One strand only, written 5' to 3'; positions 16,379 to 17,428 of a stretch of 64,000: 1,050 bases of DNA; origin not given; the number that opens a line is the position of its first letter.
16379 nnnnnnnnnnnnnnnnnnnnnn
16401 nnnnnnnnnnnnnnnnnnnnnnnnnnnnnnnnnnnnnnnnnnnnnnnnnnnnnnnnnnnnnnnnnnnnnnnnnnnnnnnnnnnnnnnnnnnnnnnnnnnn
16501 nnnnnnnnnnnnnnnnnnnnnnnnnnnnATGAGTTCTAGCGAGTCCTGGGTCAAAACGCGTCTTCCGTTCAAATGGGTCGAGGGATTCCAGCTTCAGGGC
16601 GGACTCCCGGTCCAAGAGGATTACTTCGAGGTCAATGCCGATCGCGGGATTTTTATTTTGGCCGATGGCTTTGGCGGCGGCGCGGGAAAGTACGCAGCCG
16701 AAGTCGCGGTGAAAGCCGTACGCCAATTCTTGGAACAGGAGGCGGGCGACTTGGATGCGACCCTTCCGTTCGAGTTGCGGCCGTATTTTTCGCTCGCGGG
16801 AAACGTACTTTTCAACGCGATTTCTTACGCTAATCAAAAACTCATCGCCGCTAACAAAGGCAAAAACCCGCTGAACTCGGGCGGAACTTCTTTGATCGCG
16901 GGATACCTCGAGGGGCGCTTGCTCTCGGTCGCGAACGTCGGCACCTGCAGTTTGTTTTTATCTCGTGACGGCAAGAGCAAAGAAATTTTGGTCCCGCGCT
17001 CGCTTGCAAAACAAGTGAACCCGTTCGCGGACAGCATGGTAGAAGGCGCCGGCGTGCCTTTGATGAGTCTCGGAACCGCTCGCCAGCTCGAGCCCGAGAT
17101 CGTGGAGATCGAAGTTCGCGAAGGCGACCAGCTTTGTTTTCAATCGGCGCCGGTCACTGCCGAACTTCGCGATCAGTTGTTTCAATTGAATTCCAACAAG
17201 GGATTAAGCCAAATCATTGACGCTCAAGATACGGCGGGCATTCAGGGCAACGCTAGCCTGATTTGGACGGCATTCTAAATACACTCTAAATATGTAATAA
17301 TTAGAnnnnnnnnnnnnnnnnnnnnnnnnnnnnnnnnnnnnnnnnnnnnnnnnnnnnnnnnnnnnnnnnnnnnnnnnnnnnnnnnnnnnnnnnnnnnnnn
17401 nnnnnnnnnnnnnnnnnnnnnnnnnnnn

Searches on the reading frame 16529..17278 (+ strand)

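Call 40: search_protein_families(library=pfam, proteins=[window:16529-17278:+], max_evalue=0.001)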
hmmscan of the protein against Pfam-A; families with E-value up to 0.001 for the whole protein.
window:16529-17278:+ (249 aa): 1 family
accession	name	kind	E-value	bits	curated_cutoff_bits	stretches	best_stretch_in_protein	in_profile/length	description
PF13672.11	PP2C_2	-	4e-06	26.9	24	1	23-158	7-135/209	Protein phosphatase 2C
